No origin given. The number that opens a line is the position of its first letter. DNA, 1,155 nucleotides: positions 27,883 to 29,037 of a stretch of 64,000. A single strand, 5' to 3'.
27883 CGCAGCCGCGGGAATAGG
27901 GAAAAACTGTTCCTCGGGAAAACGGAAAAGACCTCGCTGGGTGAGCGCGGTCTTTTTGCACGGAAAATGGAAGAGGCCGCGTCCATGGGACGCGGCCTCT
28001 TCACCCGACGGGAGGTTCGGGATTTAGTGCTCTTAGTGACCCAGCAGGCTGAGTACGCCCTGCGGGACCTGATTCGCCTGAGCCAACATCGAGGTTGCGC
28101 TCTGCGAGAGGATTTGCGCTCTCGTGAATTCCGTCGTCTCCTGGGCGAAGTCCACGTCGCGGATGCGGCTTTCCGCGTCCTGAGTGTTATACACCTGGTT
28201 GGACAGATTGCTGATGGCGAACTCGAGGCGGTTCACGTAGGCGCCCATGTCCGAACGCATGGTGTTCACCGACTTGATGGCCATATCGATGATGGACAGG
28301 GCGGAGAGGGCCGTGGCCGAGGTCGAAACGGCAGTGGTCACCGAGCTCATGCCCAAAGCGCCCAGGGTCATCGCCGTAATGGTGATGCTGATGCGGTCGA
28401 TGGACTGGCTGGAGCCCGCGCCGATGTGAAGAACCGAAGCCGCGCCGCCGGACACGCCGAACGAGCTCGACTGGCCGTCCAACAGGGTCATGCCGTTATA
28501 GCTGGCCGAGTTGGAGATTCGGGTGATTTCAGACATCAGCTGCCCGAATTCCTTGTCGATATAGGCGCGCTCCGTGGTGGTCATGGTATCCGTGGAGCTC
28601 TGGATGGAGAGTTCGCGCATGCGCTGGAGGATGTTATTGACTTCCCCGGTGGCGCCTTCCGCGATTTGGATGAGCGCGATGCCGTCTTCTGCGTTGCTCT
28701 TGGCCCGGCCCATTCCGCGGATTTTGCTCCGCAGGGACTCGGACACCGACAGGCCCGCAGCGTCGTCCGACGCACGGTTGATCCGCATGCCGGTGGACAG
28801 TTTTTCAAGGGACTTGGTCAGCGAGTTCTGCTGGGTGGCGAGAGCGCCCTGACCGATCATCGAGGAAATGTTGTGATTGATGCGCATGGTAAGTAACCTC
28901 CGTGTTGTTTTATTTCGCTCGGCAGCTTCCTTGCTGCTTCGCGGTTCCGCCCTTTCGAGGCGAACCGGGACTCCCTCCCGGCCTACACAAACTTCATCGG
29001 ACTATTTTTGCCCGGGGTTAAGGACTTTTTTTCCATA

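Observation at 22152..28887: Array of six tandem flagellin genes in two subfamilies, with the divergent pair at the ends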

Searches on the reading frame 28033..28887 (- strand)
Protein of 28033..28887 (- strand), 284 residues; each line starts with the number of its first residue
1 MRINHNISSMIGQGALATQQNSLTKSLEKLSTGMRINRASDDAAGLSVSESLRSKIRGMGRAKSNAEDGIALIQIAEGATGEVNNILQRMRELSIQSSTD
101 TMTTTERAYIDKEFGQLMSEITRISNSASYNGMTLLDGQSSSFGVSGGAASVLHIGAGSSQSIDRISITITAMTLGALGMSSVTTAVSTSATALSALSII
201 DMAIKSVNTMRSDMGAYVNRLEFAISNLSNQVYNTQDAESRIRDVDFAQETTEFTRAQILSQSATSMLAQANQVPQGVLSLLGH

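Call 4: search_protein_families(library=pfam, proteins=[window:28033-28887:-])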
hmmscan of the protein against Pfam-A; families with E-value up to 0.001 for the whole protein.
window:28033-28887:- (284 aa): 2 families
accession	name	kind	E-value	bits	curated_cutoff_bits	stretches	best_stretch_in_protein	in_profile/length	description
PF00669.25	Flagellin_N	-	1e-42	145.9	26.6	1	3-139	1-137/139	Bacterial flagellin N-terminal helical region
PF00700.27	Flagellin_C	-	6.6e-29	100.5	23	1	197-282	1-86/86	Bacterial flagellin C-terminal helical region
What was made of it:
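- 28033..28887 (-): fla6, the 'head' flagellin gene (284 aa), first in transcription order. Pfam Flagellin_N + Flagellin_C (call 4).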

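Call 7: find_related_loci(query=window:28033-28887:-, collection=genome_contigs, flank=10000)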
Query window:28033-28887:- (284 aa) in genome_contigs; peptide patterns used: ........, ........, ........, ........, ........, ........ (x = any residue, [..] = any of these).
599 stretches matched a pattern (row limit reached: there are more); 473 encode a relative of the query (tblastn E <= 1e-3); the best 80 are kept; 78 distinct loci.
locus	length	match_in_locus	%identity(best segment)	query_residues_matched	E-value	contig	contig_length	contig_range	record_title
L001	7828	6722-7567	88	1-282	2e-166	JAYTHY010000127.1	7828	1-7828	MAG: Fibrobacteria bacterium isolate GFS_2600 GFS_2600_126, whole genome shotgun sequence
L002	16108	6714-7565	87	1-284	6e-159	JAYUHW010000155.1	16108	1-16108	MAG: Fibrobacteria bacterium isolate GFS_8554 GFS_8554_154, whole genome shotgun sequence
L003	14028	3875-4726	87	1-284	4e-158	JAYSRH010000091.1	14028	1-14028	MAG: Fibrobacteria bacterium isolate GFS_11904 GFS_11904_90, whole genome shotgun sequence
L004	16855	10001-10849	84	1-283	2e-157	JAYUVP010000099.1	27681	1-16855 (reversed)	MAG: Fibrobacterota bacterium isolate GL124_DN_metabinner_3 GL124_DN_metabinner_3_98, whole genome shotgun sequence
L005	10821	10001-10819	88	1-273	1e-157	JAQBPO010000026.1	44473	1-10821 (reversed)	MAG: Fibrobacteres bacterium isolate RYN_349 scaffold_2292096, whole genome shotgun sequence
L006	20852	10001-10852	90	1-284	2e-154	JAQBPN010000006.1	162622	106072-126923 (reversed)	MAG: Fibrobacteres bacterium isolate RYN_348 scaffold_2940915, whole genome shotgun sequence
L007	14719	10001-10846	86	1-282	2e-154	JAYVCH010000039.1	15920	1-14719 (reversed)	MAG: Fibrobacteria bacterium isolate GL30_UP_metabat_86 GL30_UP_metabat_86_38, whole genome shotgun sequence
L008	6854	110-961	86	1-284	2e-153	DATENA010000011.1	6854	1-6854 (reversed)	MAG TPA_asm: Fibrobacteria bacterium isolate SMAG_U8957 k141_417325, whole genome shotgun sequence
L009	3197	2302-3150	88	1-283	5e-157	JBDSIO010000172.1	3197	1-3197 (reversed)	MAG: Fibrobacteria bacterium isolate cluster1_bin.300 k127_12730885, whole genome shotgun sequence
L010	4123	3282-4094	83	1-271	1e-154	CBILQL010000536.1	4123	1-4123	MAG TPA_asm: uncultured bacterium isolate SRR16817059_concoct_26 genome assembly, contig: ERZ27394141.5479, whole genome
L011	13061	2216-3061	87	1-282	6e-157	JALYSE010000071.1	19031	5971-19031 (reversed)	MAG: Fibrobacterota bacterium isolate MDV bin107 SD1456_NODE_568_length_19031_cov_1.270366, whole genome shotgun sequenc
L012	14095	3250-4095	84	1-282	2e-148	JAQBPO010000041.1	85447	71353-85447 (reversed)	MAG: Fibrobacteres bacterium isolate RYN_349 scaffold_659521, whole genome shotgun sequence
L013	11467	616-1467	85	1-284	1e-148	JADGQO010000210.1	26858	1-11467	MAG: Fibrobacteria bacterium isolate Chersky_265 k127_25007401, whole genome shotgun sequence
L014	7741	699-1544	85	1-282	4e-148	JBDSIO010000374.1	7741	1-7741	MAG: Fibrobacteria bacterium isolate cluster1_bin.300 k127_10112917, whole genome shotgun sequence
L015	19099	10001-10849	79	1-283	5e-143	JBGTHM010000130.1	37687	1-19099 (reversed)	MAG: Fibrobacteria bacterium isolate JTS-RE239 k141_4151998, whole genome shotgun sequence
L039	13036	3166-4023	59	2-282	4e-103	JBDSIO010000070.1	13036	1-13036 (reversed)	MAG: Fibrobacteria bacterium isolate cluster1_bin.300 k127_11871517, whole genome shotgun sequence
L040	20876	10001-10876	60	2-282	1e-102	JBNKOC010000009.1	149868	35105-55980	MAG: Fibrobacteria bacterium isolate G1G2.bin.43.orig k141_1991398, whole genome shotgun sequence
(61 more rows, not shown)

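Call 16: search_solved_structures(query=window:28033-28887:-, max_evalue=1e-10, show_alignments=2)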
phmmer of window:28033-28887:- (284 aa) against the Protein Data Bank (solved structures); distinct sequences matched with E-value up to 1e-10: 75 (the best 60 are shown).
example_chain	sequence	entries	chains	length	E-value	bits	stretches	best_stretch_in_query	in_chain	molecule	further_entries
9pim_CJ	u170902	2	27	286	9.4e-66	224.9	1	1-282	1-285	Flagellin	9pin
10ll_A4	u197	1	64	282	5.9e-65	222.3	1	1-282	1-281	Flagellin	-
9lrz_A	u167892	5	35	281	6.5e-65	222.1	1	1-282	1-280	Flagellin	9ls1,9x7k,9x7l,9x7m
10lm_A3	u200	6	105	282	3.6e-63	216.4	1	1-282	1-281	Flagellin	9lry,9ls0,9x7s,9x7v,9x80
9hpz_A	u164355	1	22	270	5e-62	212.7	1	2-282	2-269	Flagellin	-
9pil_Fd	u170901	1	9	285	5.4e-62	212.6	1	1-282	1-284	Flagellin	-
10pp_A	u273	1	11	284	6.6e-62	212.3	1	1-282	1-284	Flagellin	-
10lk_A4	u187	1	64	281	3.2e-61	210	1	1-282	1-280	Flagellin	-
6t17_A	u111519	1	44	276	1.2e-59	204.9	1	1-282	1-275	Flagellin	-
8jmv_A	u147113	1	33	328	3.2e-58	200.2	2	1-176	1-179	Flagella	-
6pwb_AG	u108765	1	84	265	8.4e-58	198.8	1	16-272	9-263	Flagellin B1 (FlaB1)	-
10pl_Ba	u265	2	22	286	2.2e-57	197.5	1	1-282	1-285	Flagellin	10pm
6gow_D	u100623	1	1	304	2.5e-54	187.5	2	1-189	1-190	Flagellin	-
5wjx_A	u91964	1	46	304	2.6e-54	187.5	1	1-282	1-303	Flagellin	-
5wjy_A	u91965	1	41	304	3.4e-54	187.1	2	1-188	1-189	Flagellin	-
5wjt_A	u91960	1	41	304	4.4e-54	186.7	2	1-188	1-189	Flagellin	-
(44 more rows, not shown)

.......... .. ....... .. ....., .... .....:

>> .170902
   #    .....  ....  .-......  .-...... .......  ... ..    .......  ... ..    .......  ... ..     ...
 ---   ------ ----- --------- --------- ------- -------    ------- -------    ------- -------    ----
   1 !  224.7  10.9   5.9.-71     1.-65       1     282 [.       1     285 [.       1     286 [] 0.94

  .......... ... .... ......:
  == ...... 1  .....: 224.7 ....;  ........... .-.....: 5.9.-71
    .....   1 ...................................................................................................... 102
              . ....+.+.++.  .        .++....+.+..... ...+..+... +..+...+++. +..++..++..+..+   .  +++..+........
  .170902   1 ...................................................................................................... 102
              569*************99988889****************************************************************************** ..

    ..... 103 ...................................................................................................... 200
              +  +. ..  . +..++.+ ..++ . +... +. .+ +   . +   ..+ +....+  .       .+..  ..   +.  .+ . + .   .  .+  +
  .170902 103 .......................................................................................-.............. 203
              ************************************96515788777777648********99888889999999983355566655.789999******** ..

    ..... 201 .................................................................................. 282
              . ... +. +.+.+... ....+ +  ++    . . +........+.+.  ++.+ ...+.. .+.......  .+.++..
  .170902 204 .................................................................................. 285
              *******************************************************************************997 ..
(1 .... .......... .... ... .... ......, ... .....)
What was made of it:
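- On Minimal (D0/D1-only) flagellins: Residues 1-282 align to residues 1-285, 1-281 and 1-280 of chains 9pim, 10ll and 9lrz, and to 6t17 (276 aa) (call 16).
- On Spirochaete FlaB endoflagellar core: In the PDB search the scores were 225 bits (9pim), 205 (6t17) and 187 (Hag, 5wjt) (call 16).
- Closest known: Spirochaete FlaB1-3 core flagellins. Same: Among the best-scoring solved structures (call 16).
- The best-scoring solved chains include FlaB-like chains: 9pim, whose sequence begins MIINHN, at 225 bits, and Leptospira FlaB1 (6pwb) at 199 bits (call 16). Other minimal flagellins score similarly (6t17, 205 bits, call 16).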

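Call 17: search_protein_families(library=ncbifam, proteins=[window:28033-28887:-])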
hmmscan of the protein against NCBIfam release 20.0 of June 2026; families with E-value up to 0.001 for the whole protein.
window:28033-28887:- (284 aa): 27 families (the best 25 are shown)
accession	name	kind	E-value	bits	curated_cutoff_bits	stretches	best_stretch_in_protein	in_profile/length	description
NF009444.0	PRK12802.1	equivalog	2.6e-72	243.7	332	1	2-282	4-281/282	flagellin domain-containing protein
NF009448.0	PRK12806.1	equivalog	7.9e-71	239.3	531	2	3-192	5-185/475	flagellin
NF009446.0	PRK12804.1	subfamily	3.3e-69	233.6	352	1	1-282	1-300/301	flagellin Hag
NF006467.0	PRK08869.1-2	subfamily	7.1e-69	232.8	443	2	3-191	5-183/400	flagellin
NF006466.0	PRK08869.1-1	subfamily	1e-66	226.1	426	2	2-149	4-151/377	flagellin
NF005294.0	PRK06819.1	subfamily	9.2e-66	222.9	387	2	3-190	5-185/376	FliC/FljB family flagellin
NF006468.0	PRK08869.1-3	subfamily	1.5e-62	211.9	436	2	2-163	4-157/378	polar flagellin E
NF005953.0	PRK08026.1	subfamily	4.5e-61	208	619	2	3-145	5-146/548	FliC/FljB family flagellin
NF006469.0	PRK08869.1-4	equivalog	1.5e-60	205.6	627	2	2-160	4-166/377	flagellin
NF009449.0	PRK12807.1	subfamily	3e-60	204.2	347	1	1-282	1-286/287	flagellin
NF038071.1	lat_flg_LafA_2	exception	3.4e-58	197.3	365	1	3-282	5-283/284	lateral flagellin LafA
NF009450.0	PRK12808.1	equivalog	1.5e-52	179.8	476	2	1-187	1-177/476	flagellin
NF009234.0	PRK12584.1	equivalog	5.7e-51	174.2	752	2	2-173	4-179/510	flagellin A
NF006470.0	PRK08869.1-5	equivalog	1.7e-49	169.1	423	2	3-166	4-167/388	flagellin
NF006264.0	PRK08411.1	subfamily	2.7e-48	165.1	729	2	2-142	4-144/572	flagellin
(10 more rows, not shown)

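Call 21: find_encoding_contigs(protein=window:28033-28887:-, flank=10000, max_places=6)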
Protein window:28033-28887:- (284 aa): 2 contigs read that carry it; 2 places shown.
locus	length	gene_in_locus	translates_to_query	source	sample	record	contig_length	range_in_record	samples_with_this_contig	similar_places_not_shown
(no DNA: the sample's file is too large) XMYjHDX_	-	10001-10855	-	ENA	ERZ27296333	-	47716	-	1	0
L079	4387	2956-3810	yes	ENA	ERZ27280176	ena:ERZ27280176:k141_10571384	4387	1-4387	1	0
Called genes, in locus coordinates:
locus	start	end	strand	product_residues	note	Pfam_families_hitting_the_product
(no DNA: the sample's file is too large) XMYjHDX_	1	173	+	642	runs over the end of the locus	PF02878:PGM_PMM_I, PF02879:PGM_PMM_II, PF02880:PGM_PMM_III, PF00408:PGM_PMM_IV (weak)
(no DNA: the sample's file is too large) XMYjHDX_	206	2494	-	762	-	PF13860:FlgD_ig (faint)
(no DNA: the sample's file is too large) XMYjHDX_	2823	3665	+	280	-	PF14394:DUF4423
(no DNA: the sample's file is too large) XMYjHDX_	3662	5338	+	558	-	PF13620:CarboxypepD_reg (weak), PF13385:Laminin_G_3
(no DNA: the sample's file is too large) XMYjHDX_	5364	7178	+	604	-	PF07995:GSDH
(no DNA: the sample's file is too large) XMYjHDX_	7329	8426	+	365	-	PF06439:3keto-disac_hyd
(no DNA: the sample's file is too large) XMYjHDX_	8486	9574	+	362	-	PF06439:3keto-disac_hyd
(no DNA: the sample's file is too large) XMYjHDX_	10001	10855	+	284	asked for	PF00669:Flagellin_N, PF00700:Flagellin_C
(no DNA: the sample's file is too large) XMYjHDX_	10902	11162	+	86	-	-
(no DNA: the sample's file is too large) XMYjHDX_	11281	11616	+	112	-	?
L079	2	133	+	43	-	?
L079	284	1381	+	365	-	PF06439:3keto-disac_hyd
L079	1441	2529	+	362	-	PF06439:3keto-disac_hyd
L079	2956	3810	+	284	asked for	PF00669:Flagellin_N, PF00700:Flagellin_C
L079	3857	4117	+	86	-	-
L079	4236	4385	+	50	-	?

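Call 35: search_protein_families(library=pfam, proteins=[L039:1-684:+, L039:696-1298:+, L039:1318-2928:+, L039:3160-4029:+, L039:4115-4573:+, L039:4573-4800:+, L039:5346-6377:-, L039:4813-5313:-])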
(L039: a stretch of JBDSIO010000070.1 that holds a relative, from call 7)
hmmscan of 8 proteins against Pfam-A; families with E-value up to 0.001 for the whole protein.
L039:1-684:+ (227 aa): 2 families
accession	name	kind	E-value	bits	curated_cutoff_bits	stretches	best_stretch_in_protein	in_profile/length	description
PF06026.20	Rib_5-P_isom_A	-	8.7e-56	188.7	26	1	49-219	2-170/173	Ribose 5-phosphate isomerase A (phosphoriboisomerase A)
PF00455.28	DeoRC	-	5.6e-06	26.8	31.8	1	2-39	4-41/160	DeoR C terminal sensor domain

L039:696-1298:+ (200 aa): 1 family
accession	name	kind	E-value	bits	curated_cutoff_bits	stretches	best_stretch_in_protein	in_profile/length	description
PF04367.18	DUF502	-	5.1e-23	81.4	23.8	1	51-165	2-107/107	Protein of unknown function (DUF502)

L039:1318-2928:+ (536 aa): 6 families
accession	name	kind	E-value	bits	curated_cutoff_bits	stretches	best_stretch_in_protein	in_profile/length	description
PF13365.12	Trypsin_2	-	3.6e-33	115.8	27.6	1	156-292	1-144/144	Trypsin-like peptidase domain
PF13180.12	PDZ_2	-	6.8e-21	74.8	27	2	333-420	3-78/80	PDZ domain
PF00089.32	Trypsin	-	1.6e-19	71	20.6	1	156-317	27-218/220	Trypsin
PF00595.29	PDZ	-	9.4e-16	58.4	23.2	2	327-395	7-66/81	PDZ domain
PF17820.7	PDZ_6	-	1.2e-13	51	27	2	358-393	2-37/54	PDZ domain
PF10459.15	Peptidase_S46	-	0.00014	21.1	22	0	265-293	622-650/698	Peptidase S46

L039:3160-4029:+ (289 aa): 2 families
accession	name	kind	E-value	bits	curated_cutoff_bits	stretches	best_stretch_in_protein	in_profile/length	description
PF00669.25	Flagellin_N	-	2.3e-41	141.5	26.6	1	4-140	1-137/139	Bacterial flagellin N-terminal helical region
PF00700.27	Flagellin_C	-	4.5e-30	104.2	23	1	204-288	2-86/86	Bacterial flagellin C-terminal helical region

L039:4115-4573:+ (152 aa): 1 family
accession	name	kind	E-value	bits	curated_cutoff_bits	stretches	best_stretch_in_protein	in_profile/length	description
PF02623.20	FliW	-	9.4e-36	122.7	25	1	30-150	1-122/122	FliW protein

L039:4573-4800:+ (75 aa): 1 family
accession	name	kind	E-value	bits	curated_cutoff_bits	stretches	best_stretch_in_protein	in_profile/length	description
PF02599.21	CsrA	-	3.7e-24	84.9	27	1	1-52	1-52/53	Global regulator protein family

L039:5346-6377:- (343 aa): 0 families

L039:4813-5313:- (166 aa): 1 family
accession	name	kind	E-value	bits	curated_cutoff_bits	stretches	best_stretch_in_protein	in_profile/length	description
PF18962.6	Por_Secre_tail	-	0.00097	19.8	27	0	112-162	22-74/75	Secretion system C-terminal sorting domain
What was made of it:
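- Closest known: Bacillus subtilis hag with the Hag-FliW-CsrA partner switch. Same: fliW-csrA encoded next to a flagellin gene, seen here in relative L039 (call 35).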
